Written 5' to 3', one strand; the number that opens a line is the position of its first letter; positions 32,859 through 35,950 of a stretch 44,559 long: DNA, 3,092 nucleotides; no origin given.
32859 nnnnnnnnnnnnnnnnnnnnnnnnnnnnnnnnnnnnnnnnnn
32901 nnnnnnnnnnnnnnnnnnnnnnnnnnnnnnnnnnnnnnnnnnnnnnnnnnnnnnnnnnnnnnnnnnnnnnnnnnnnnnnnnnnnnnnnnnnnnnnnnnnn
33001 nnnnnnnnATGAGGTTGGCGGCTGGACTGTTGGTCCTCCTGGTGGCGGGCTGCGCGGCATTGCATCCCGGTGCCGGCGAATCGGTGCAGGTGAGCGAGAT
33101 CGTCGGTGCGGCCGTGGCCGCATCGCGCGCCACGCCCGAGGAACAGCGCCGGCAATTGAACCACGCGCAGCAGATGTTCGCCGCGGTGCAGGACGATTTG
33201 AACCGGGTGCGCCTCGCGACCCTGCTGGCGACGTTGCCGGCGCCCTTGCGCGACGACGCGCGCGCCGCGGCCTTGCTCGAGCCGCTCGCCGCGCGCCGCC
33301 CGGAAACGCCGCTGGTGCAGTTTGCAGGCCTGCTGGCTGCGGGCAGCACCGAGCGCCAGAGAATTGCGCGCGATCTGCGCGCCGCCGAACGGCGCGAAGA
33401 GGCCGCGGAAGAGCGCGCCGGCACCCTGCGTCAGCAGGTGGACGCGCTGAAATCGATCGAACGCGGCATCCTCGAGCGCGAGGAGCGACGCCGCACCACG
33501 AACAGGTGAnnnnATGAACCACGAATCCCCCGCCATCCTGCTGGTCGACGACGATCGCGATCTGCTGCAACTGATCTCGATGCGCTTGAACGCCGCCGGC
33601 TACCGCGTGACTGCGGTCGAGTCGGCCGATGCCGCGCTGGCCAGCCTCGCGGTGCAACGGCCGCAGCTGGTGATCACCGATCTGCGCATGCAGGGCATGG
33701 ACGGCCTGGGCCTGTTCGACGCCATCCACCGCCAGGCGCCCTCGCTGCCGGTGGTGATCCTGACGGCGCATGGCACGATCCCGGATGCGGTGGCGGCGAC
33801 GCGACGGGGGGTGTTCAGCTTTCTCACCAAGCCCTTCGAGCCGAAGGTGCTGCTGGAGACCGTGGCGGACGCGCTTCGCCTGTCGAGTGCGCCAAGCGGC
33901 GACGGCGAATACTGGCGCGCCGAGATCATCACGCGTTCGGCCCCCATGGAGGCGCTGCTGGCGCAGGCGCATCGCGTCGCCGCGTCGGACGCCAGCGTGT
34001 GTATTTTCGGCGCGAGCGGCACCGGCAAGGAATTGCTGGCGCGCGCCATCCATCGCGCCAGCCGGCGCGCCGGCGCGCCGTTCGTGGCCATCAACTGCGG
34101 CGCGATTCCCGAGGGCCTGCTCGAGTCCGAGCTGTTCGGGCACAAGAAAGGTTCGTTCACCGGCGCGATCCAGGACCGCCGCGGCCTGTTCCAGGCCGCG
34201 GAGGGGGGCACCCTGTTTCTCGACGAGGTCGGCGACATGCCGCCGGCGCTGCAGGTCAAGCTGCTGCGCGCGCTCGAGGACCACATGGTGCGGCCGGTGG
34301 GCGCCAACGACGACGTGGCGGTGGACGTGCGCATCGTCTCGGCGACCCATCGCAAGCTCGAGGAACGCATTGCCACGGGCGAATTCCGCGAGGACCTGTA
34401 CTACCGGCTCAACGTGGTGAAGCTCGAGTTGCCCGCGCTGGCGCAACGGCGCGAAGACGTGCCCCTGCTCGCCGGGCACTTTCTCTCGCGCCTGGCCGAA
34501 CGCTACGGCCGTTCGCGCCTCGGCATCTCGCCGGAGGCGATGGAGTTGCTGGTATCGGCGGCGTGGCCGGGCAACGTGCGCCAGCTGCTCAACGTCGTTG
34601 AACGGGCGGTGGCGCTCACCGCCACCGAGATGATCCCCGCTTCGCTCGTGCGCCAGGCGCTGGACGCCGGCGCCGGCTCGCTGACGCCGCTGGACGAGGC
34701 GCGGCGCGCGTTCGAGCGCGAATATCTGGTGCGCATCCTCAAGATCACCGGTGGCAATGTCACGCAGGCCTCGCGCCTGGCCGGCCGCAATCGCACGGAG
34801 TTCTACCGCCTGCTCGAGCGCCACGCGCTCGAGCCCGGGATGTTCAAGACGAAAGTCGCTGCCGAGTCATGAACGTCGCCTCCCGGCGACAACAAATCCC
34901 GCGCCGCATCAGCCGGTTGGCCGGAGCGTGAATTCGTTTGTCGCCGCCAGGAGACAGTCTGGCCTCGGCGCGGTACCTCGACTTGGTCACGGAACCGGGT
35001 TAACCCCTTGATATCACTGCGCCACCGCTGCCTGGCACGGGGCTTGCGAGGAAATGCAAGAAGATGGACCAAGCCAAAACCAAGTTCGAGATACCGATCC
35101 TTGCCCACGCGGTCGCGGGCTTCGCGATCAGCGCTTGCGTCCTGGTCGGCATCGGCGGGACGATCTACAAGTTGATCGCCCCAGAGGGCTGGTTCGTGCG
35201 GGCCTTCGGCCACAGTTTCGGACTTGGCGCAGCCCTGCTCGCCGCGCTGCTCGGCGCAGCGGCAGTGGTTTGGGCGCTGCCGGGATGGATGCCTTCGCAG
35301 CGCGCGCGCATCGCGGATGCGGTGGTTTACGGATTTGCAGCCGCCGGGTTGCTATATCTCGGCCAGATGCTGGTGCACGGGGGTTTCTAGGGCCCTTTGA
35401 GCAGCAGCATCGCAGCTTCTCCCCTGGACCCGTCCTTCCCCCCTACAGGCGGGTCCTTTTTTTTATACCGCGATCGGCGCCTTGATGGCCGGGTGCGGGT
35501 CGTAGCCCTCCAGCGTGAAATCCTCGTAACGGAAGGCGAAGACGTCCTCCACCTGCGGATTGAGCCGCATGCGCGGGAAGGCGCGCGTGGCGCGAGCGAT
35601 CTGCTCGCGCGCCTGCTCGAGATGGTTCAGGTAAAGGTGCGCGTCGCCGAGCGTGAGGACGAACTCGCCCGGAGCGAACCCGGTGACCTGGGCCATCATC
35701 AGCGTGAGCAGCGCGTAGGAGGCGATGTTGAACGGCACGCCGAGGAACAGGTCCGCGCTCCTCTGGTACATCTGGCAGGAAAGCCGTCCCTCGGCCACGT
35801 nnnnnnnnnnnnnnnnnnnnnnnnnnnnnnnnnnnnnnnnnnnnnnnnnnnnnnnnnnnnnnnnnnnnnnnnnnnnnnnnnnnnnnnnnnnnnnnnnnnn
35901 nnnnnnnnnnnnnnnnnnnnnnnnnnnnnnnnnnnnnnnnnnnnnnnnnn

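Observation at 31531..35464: QseE/QseG/QseF (GlrK/YfhG/GlrR)-like three-component module with a complete predicted sigma54 control region aimed at a small membrane protein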

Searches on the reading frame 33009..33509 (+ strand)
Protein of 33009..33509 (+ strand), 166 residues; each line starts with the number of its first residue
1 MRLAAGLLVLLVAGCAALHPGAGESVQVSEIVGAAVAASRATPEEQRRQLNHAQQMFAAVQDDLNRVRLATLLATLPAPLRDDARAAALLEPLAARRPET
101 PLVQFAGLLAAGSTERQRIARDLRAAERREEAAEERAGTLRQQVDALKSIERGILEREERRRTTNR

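Call 3: search_protein_families(library=pfam, proteins=[window:33009-33509:+], max_evalue=0.01)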
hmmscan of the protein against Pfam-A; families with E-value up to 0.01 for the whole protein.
window:33009-33509:+ (166 aa): 0 families

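Call 4: search_protein_families(library=ncbifam, proteins=[window:33009-33509:+], max_evalue=0.01)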
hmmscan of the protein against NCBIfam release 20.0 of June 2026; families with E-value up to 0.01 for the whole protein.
window:33009-33509:+ (166 aa): 0 families

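Call 29: search_protein_families(library=pfam, proteins=[window:33009-33506:+], max_evalue=10)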
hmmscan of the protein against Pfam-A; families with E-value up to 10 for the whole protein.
window:33009-33506:+ (166 aa): 0 families

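Call 81: find_homologous_proteins(query=window:33009-33506:+, max_evalue=0.001)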
Query window:33009-33506:+ (166 aa): 997 proteins with E <= 0.001 among 6339 candidates; the best 120 are listed.
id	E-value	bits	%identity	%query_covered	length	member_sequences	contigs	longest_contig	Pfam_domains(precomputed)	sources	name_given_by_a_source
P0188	1.4e-91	322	100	100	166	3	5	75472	-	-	-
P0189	3.1e-84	298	93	92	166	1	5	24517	-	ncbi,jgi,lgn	jgi:hypothetical protein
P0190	8.5e-84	297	93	92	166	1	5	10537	-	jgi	jgi:hypothetical protein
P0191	2.3e-83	295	91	100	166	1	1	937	-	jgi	jgi:hypothetical protein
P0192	9.9e-80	284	76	92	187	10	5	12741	-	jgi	jgi:hypothetical protein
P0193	2.6e-79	282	87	92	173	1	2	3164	-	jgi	jgi:hypothetical protein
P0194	7.2e-79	281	83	100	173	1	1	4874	-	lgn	-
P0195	8.5e-79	281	88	90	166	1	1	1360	-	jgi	jgi:hypothetical protein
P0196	4.2e-78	278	87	90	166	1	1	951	-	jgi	-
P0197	1.7e-77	276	81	100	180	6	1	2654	-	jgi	jgi:hypothetical protein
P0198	3.1e-77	275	74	90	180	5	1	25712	-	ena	-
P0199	1.9e-76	273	89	90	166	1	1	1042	-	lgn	-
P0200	2.1e-76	273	87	90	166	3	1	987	-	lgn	-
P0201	2.7e-75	269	84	90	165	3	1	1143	-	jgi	jgi:hypothetical protein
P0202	2.8e-75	269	84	100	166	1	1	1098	-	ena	-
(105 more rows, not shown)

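Call 85: search_solved_structures(query=A5, max_evalue=10, show_alignments=2)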
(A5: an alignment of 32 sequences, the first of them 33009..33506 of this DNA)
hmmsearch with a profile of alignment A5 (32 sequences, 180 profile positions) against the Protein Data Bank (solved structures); distinct sequences matched with E-value up to 10: 12.
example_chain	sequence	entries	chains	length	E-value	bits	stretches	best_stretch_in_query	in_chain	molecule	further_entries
4xwp_A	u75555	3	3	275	0.014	18.5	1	106-140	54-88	ESX-1 secretion-associated protein EspB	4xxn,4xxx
7p13_A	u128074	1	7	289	0.017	18.2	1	106-140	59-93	ESX-1 secretion-associated protein EspB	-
8ako_A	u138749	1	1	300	0.018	18.1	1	106-140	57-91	ESX-1 secretion-associated protein EspB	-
3j83_A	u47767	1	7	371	0.074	16.1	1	106-140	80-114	ESX-1 secretion-associated protein EspB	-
4xy3_A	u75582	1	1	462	0.077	16.1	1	106-140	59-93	ESX-1 secretion-associated protein EspB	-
6xzc_A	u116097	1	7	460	0.18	14.9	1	106-140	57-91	ESX-1 secretion-associated protein EspB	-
9som_A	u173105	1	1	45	0.85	12.7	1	124-161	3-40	Designed coiled coil with two distinct Terbium sites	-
1ci6_A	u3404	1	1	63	2.7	11.1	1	123-163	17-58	TRANSCRIPTION FACTOR ATF-4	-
5t01_A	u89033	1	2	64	3.7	10.6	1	113-162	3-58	Transcription factor AP-1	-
1t2k_C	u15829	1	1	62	4.6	10.3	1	114-162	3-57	Transcription factor AP-1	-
1fos_F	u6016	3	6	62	7.2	9.7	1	114-162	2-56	C-JUN PROTO-ONCOGENE PROTEIN | PROTO-ONCOGENE C-JUN | Viral jun transforming protein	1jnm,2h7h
8iah_U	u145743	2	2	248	8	9.5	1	113-173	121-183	Tropomyosin-1.9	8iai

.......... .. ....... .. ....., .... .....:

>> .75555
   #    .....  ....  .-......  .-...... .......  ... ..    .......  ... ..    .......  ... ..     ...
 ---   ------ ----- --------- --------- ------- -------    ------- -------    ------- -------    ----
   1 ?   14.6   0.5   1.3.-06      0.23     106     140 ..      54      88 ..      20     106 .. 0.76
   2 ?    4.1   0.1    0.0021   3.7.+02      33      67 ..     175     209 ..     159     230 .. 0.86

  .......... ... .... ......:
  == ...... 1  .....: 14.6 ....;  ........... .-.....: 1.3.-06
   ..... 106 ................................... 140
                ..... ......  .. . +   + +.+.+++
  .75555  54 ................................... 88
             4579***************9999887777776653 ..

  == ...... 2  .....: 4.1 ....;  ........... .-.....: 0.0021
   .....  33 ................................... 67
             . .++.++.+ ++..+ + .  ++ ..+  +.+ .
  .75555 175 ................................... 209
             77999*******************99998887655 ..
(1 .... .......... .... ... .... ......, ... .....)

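Call 90: predict_structure(alignment_id=A5)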
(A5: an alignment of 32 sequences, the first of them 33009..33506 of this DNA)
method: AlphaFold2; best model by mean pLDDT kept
length: 166 residues; sequences in the alignment: 32
mean_pLDDT: 85.5   pTM: 0.63
mean pLDDT of the five models: 85.5, 84.4, 83.0, 82.4, 80.2
residues with pLDDT >= 90: 87; 70-90: 55; 50-70: 24; < 50: 0
segments of 3 or more residues with pLDDT < 50: none
pLDDT, mean of each block of 10 residues (from residue 1): 61 56 79 90 95 96 93 92 92 79 86 84 91 92 95 93 78
secondary structure, 60 per line:
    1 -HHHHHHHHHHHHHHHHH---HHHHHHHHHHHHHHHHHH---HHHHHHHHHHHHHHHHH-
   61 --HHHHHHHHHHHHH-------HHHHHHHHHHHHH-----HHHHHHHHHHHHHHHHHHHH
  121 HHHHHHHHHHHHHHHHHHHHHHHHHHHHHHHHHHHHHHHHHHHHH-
elements in order: H2-18 H22-39 H43-59 H63-75 H83-95 H101-165

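Call 93: fold_search(model_id=the predicted structure, library=pdb)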
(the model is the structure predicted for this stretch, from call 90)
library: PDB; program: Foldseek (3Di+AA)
matches with E <= 10: 153; with E <= 0.001: 0
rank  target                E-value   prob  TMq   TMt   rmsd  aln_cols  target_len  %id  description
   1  7x6g_F                4.7e-01  0.99  0.60  0.67   3.0       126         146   19  Outer membrane lipoprotein QseG of Escherichia coli O157:H7 (released 2023-03-15)
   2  7x6g_A                5.3e-01  0.97  0.54  0.62   3.7       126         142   19  Outer membrane lipoprotein QseG of Escherichia coli O157:H7 (released 2023-03-15)
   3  7x6f_D                5.6e-01  0.72  0.38  0.40   5.9       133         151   20  Outer membrane lipoprotein QseG of Escherichia coli O157:H7 (released 2023-03-15)
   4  7x6f_B                7.1e-01  0.63  0.37  0.40   6.0       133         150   20  Outer membrane lipoprotein QseG of Escherichia coli O157:H7 (released 2023-03-15)
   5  7x6g_D                7.1e-01  0.63  0.38  0.39   6.0       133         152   20  Outer membrane lipoprotein QseG of Escherichia coli O157:H7 (released 2023-03-15)
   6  7x6f_F                1.1e+00  0.92  0.58  0.65   3.3       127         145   19  Outer membrane lipoprotein QseG of Escherichia coli O157:H7 (released 2023-03-15)
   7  9avc_B                1.2e+00  0.72  0.39  0.60   4.8        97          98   11  Fis1 Structure Y38E mutation (released 2025-05-21)
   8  9ayd_A                1.3e+00  0.63  0.40  0.50  11.6       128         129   12  Mitochondrial fission 1 (Fis1) protein structure Y38E mutation 1.53A (released 2025-05-21)
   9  9aye                  1.3e+00  0.60  0.38  0.58   4.8        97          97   12  FIS1 T34D Covalent inhibitor complex (released 2025-05-21)
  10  6dec_P                1.4e+00  0.35  0.29  0.17   4.8        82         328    8  Crystal structure of Bos taurus Arp2/3 complex binding with C-terminus of Homo sapiens SPIN90 (released 2018-10-24)
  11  4ga2                  1.5e+00  0.47  0.30  0.34   3.6        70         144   17  Structure of the N-terminal domain of Nup358 (released 2012-09-26)
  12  1jcq_A                1.7e+00  0.33  0.32  0.18  11.9       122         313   10  CRYSTAL STRUCTURE OF HUMAN PROTEIN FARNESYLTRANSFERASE COMPLEXED WITH FARNESYL DIPHOSPHATE AND THE PEPTIDOMIMETIC INHI (released 2001-11-02)
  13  8qae_C                1.8e+00  0.13  0.22  0.33  14.0       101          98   16  X-ray crystal structure of a de novo designed single-chain antiparallel 6-helix alpha-helical barrel, sc-apCC-6-SLLA (released 2024-07-03)
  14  2gw1_A                1.9e+00  0.72  0.41  0.15   3.9        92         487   21  Crystal Structure of the Yeast Tom70 (released 2006-06-27)
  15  6xns_F                1.9e+00  0.21  0.32  0.19  10.9       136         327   21  C3_crown-05 (released 2020-12-23)
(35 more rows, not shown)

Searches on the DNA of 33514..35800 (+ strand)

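Call 5: search_rna_families(source=window, start=34500, end=35800, threshold=evalue, max_evalue=10)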
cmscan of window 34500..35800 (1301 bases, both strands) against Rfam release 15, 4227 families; matches with E-value up to 10: 8.
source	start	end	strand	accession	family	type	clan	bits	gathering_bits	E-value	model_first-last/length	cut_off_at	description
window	35376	35462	+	RF02451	ncr1241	Gene; sRNA;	-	21.5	60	0.81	1-63/63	no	Bacillus sRNA ncr1241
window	35361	35417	+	RF03233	hvt-mir-H16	Gene; miRNA;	-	18.8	70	1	1-64/64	no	hvt-mir-H16 microRNA precursor family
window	34554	34628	+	RF02681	Twister-sister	Gene; ribozyme;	-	17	34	1.8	1-81/81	no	Twister_sister_ribozyme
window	34875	34956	-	RF03647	mir-7640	Gene; miRNA;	-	16.9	90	2.3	1-60/60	no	mir-7640 microRNA precursor family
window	35400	35471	+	RF00519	suhB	Gene; sRNA;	CL00108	16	41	2.6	1-77/77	no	Makes More Granules Regulator RNA (mmgR)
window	34893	35049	+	RF01877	MIAT_exon5_3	Gene; lncRNA;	-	14.5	90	0.056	1-382/382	no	Myocardial infarction associated transcript exon 5 conserved region 3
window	34934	34994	+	RF01740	gyrA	Cis-reg;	-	14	45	5.4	1-88/88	no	gyrA RNA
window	35241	35268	+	RF01395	isrL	Gene; sRNA;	-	13.7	35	0.31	101-128/345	no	isrL Hfq binding RNA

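Call 23: search_rna_families(sources=[L054, L055, L056, L057, L058, L059, L060, L061, L047, L050, L014, L023], threshold=gathering)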
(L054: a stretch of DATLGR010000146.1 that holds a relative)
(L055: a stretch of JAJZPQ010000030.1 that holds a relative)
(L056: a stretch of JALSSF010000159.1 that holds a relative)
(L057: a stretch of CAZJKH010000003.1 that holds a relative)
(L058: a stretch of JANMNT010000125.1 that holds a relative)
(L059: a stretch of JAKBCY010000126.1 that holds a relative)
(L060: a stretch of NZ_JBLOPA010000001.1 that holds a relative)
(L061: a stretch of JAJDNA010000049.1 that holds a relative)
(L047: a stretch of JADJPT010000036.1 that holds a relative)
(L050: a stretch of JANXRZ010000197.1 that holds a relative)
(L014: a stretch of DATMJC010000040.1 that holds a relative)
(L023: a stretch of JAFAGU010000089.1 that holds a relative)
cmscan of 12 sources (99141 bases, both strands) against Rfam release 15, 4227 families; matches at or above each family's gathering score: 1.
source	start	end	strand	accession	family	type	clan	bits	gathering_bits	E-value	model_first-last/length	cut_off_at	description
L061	1664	1745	+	RF00005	tRNA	Gene; tRNA;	CL00001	55.1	29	6.1e-09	1-71/71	no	tRNA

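Call 55: search_rna_families(source=L058, start=5500, end=5720, threshold=evalue, max_evalue=10)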
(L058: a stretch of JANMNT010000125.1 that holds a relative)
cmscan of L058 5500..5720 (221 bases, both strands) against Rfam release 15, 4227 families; matches with E-value up to 10: 6.
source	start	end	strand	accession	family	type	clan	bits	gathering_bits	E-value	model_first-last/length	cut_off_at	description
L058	5601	5680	+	RF01733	atoC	Cis-reg;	-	16.6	50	1.5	1-93/93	no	atoC RNA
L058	5655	5685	+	RF04319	BTncRNA_FopS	Gene; sRNA;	-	14.4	56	6.5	41-71/71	no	Bacteroidetes FopS (family of paralogous sRNAs)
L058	5616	5689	+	RF00519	suhB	Gene; sRNA;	CL00108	13.8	41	1.6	1-77/77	no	Makes More Granules Regulator RNA (mmgR)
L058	5633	5679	-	RF03078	chrB-a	Cis-reg;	-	13.4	43.9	4.5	1-80/80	no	chrB-a RNA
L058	5567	5682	+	RF02837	anti-hemB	Gene; sRNA;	-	12.7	49.5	1.3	1-81/81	no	Burkholderia RNA 7 (anti-hemB)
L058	5658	5669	+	RF02975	DUF3800-XI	Gene; sRNA;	-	9.8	37.8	7.7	7-18/48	no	DUF3800-XI RNA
